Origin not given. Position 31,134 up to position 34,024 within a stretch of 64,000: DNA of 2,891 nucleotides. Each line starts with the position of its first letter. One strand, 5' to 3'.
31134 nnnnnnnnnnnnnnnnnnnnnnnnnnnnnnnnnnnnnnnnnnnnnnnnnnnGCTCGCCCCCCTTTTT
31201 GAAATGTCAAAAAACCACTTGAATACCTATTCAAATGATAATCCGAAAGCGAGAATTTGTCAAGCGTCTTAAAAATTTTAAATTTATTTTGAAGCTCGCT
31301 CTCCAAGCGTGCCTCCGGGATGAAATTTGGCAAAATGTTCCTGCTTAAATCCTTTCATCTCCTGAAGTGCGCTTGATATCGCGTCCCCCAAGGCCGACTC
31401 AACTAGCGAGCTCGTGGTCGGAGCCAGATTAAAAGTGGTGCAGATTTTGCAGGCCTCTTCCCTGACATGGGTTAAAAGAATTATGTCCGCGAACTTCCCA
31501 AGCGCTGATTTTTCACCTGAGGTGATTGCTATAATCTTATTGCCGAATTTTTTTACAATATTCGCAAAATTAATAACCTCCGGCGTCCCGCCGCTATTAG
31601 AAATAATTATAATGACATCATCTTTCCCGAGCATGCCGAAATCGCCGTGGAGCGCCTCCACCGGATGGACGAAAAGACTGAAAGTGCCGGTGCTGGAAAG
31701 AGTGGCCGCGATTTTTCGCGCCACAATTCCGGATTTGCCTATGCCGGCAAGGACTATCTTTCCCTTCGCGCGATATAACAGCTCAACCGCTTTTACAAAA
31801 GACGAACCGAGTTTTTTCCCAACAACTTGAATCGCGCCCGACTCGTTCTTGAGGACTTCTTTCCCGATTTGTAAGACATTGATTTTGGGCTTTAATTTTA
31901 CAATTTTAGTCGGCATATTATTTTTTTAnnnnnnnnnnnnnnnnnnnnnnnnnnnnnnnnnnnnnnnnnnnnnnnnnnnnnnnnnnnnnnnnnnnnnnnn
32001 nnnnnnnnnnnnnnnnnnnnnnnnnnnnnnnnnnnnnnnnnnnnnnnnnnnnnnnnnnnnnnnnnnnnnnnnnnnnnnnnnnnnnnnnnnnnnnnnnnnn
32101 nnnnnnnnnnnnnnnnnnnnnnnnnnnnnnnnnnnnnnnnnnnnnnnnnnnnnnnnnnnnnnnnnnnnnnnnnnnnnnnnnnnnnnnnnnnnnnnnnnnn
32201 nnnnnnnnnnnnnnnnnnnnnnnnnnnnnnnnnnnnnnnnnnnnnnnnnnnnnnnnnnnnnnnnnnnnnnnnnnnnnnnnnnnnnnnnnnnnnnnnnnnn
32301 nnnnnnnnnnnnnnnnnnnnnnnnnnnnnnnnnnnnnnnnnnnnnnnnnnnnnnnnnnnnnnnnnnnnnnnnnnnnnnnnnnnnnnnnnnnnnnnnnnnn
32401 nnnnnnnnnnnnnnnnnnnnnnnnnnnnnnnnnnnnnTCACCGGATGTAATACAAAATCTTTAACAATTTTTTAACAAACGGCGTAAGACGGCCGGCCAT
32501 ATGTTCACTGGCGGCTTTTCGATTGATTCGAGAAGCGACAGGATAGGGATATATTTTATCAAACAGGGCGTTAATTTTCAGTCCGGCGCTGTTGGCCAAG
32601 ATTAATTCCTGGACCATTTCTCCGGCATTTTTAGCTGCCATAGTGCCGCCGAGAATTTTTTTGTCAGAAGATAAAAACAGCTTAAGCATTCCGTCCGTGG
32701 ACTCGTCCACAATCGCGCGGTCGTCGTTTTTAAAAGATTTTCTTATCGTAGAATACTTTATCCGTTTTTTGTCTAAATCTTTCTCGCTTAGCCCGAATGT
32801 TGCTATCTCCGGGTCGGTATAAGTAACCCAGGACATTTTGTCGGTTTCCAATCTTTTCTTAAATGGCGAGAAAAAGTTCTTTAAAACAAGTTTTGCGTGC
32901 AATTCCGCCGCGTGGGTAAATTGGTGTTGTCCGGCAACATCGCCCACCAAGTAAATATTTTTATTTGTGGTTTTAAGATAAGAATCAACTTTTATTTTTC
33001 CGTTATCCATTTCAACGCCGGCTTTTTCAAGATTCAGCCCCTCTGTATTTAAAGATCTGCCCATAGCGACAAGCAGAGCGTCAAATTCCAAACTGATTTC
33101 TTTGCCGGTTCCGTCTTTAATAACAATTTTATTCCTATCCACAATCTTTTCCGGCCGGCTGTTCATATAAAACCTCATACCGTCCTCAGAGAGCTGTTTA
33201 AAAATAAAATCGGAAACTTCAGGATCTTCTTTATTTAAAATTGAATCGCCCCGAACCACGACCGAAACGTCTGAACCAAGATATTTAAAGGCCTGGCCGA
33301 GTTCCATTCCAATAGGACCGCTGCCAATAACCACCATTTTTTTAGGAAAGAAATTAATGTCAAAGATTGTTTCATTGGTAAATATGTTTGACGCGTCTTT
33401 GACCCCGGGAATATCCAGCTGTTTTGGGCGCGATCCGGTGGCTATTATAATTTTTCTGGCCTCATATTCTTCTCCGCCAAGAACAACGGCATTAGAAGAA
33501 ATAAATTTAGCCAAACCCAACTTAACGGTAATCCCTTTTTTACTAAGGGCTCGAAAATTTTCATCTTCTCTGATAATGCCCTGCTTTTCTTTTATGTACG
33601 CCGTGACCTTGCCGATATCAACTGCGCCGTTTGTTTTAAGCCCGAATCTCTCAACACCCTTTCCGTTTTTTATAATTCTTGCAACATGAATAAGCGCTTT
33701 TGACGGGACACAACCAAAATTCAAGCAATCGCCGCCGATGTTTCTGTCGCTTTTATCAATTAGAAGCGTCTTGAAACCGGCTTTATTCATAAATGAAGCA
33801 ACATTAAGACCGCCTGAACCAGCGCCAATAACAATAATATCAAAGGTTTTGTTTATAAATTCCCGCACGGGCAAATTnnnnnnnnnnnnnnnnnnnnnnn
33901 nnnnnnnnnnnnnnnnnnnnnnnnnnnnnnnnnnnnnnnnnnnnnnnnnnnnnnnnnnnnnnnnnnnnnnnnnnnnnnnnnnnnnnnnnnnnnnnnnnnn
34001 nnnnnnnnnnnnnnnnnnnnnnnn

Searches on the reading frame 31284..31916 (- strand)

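Call 61: search_protein_families(library=ncbifam, proteins=[window:31284-31916:-], max_evalue=0.00001)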
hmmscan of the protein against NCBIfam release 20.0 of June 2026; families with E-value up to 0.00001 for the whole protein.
window:31284-31916:- (210 aa): 20 families
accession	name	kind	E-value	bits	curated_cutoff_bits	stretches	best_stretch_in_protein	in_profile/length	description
TIGR00393.1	kpsF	subfamily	1e-54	185.9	203.7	1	52-207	1-152/268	KpsF/GutQ family sugar-phosphate isomerase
NF008141.0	PRK10892.1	equivalog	3.3e-54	184.3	505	1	6-207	4-201/328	arabinose-5-phosphate isomerase KdsD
NF008581.0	PRK11543.1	equivalog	2.7e-51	174.5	481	1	14-207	5-194/321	arabinose-5-phosphate isomerase GutQ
TIGR03127.2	RuMP_HxlB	equivalog_domain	4.5e-15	56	160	1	42-199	22-174/178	6-phospho-3-hexuloisomerase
NF010701.0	PRK14101.1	equivalog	5.2e-14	51.4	920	1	17-152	434-568/638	bifunctional transcriptional regulator/glucokinase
NF041755.1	RuMP_HxlAB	equivalog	7.1e-14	51.5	500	1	41-175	237-368/391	bifunctional 3-hexulose-6-phosphate synthase/6-phospho-3-hexuloisomerase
NF008590.0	PRK11557.1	equivalog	9.9e-14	51.4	355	1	17-158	98-239/282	MurR/RpiR family transcriptional regulator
NF008458.0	PRK11337.1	equivalog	3e-12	46.1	378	1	39-151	130-241/293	MurR/RpiR family transcriptional regulator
NF040776.2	AlsR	equivalog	1.3e-11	44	400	1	41-153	120-231/279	transcriptional repressor AlsR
NF002805.0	PRK02947.1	subfamily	4.2e-11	42.5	135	1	25-138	39-147/247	sugar isomerase domain-containing protein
NF008451.0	PRK11302.1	subfamily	1.6e-08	34.4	296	1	21-155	98-231/286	transcriptional regulator HexR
NF006422.0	PRK08674.1-1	subfamily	2.4e-08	33.8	317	1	52-136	26-102/302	bifunctional phosphoglucose/phosphomannose isomerase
TIGR02128.1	G6PI_arch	equivalog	3e-08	32.9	213.9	1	51-136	21-104/308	bifunctional phosphoglucose/phosphomannose isomerase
NF041128.1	glucosaP_deam_GlmD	equivalog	1.2e-06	28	580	1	48-162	28-139/323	glucosamine-6-phosphate deaminase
TIGR00274.1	TIGR00274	equivalog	1.2e-06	27.8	302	1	96-156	124-184/291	N-acetylmuramic acid 6-phosphate etherase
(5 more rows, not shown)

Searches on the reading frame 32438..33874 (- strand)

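Call 59: search_protein_families(library=pfam, proteins=[window:32438-33874:-], max_evalue=0.00001)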
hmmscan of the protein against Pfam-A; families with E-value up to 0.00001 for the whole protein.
window:32438-33874:- (478 aa): 7 families
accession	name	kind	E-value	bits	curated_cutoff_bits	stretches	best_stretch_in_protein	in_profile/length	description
PF07992.20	Pyr_redox_2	-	2e-63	214.9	26.1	1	11-325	1-289/291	Pyridine nucleotide-disulphide oxidoreductase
PF00070.33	Pyr_redox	-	1e-23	84.1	22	1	179-251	1-78/82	Pyridine nucleotide-disulphide oxidoreductase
PF02852.28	Pyr_redox_dim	-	1.7e-23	83.3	25.3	1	348-449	2-104/110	Pyridine nucleotide-disulphide oxidoreductase, dimerisation domain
PF13738.12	Pyr_redox_3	-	5.2e-17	62.5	30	1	135-311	121-305/305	Pyridine nucleotide-disulphide oxidoreductase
PF03486.20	HI0933_like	-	1.4e-06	28.4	50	0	12-43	2-33/244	HI0933-like protein Rossmann domain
PF13450.12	NAD_binding_8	-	3.2e-06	27.8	21.9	0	15-51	1-36/68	NAD(P)-binding Rossmann-like domain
PF01134.28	GIDA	-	8.3e-06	25.5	22.1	0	12-70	1-55/391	Glucose inhibited division protein A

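Call 61: search_protein_families(library=ncbifam, proteins=[window:32438-33874:-], max_evalue=0.00001)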
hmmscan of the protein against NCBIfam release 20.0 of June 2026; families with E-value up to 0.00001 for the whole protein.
window:32438-33874:- (478 aa): 51 families (the best 25 are shown)
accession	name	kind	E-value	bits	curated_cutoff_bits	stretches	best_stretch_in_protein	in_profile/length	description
NF004991.0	PRK06370.1-3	subfamily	6.8e-128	427.4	620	1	9-475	34-504/509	FAD-containing oxidoreductase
TIGR01350.1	lipoamide_DH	equivalog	1.3e-101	340.6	408.8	1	11-458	2-454/461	dihydrolipoyl dehydrogenase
TIGR02053.1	MerA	equivalog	2.6e-95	320.1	454.45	1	11-450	1-445/465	mercury(II) reductase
NF004947.0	PRK06292.2-5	equivalog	1e-84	285.1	592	1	9-459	2-459/474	dihydrolipoyl dehydrogenase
NF004776.0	PRK06116.1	equivalog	2.5e-78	264.1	480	1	8-439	2-433/450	glutathione-disulfide reductase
NF004946.0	PRK06292.2-4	subfamily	9e-77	258.8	634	1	9-460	2-472/487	dihydrolipoyl dehydrogenase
NF004992.0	PRK06370.1-4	equivalog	1.5e-75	254.4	629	1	8-444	2-441/459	FAD-containing oxidoreductase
NF004943.0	PRK06292.2-1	equivalog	2.1e-74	250.9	432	1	9-455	2-452/456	dihydrolipoyl dehydrogenase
NF004945.0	PRK06292.2-3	equivalog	2.3e-73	247.7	494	1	9-447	2-441/457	dihydrolipoyl dehydrogenase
NF004939.0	PRK06292.1-1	equivalog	4.9e-73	246.4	435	1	9-453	4-453/476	dihydrolipoyl dehydrogenase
NF005884.0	PRK07846.1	equivalog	1.7e-70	237.9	501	1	9-442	2-434/454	mycothione reductase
NF003585.0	PRK05249.1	equivalog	4.6e-70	236.5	465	1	9-459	5-458/464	Si-specific NAD(P)(+) transhydrogenase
NF041853.1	hythiocyan_redase_MerA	equivalog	1.4e-68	231.8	650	1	9-446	2-429/440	hypothiocyanous acid reductase MerA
TIGR01424.1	gluta_reduc_2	equivalog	1.7e-67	227.9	606.05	1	11-432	3-423/446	glutathione-disulfide reductase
NF004944.0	PRK06292.2-2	equivalog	2.6e-67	227.4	619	1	9-456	2-450/460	dihydrolipoyl dehydrogenase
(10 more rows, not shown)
